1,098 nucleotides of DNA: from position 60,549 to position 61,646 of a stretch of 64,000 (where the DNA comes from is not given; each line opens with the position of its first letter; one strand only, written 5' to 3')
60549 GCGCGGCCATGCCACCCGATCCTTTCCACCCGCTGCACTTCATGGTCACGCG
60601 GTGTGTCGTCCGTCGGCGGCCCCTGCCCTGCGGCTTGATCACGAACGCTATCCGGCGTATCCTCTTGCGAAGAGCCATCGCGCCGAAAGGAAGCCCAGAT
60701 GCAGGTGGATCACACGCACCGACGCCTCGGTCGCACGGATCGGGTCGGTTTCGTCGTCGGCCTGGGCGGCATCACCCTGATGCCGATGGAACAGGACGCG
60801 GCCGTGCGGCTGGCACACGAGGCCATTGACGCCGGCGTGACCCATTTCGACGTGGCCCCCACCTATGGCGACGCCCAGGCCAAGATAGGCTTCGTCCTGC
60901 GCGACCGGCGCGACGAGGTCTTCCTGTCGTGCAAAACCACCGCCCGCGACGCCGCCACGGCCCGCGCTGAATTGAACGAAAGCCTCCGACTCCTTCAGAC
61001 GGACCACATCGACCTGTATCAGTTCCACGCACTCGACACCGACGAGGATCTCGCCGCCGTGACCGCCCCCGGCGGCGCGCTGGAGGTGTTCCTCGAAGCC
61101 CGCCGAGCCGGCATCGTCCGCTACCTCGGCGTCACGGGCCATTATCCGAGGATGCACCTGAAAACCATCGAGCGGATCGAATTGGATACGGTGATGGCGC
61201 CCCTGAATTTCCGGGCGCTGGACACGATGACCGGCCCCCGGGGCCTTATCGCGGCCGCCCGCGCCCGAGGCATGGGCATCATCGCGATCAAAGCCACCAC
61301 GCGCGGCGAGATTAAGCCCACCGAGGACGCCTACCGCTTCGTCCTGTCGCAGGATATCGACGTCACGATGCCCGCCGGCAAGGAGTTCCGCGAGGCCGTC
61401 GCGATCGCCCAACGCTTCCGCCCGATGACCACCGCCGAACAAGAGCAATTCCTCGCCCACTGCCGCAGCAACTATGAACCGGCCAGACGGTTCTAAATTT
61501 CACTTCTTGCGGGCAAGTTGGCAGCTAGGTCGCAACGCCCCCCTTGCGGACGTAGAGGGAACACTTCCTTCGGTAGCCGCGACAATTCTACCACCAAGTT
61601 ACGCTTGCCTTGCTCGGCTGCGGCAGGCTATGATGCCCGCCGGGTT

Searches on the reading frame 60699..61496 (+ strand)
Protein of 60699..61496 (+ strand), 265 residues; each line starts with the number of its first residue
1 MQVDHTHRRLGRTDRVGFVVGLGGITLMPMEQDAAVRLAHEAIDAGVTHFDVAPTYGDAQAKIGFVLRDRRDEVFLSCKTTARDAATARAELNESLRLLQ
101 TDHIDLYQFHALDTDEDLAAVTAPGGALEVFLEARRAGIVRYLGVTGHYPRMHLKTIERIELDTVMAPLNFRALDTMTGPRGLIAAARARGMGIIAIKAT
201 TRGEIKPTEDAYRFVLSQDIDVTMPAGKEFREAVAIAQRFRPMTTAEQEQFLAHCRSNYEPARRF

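Call 63: search_protein_families(library=pfam, proteins=[window:60699-61496:+], max_evalue=0.00001)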
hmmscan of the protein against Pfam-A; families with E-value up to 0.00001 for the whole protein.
window:60699-61496:+ (265 aa): 1 family
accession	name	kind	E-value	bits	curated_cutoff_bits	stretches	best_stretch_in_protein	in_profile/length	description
PF00248.27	Aldo_ket_red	-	5.9e-26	91.6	24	1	20-206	2-198/291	Aldo/keto reductase family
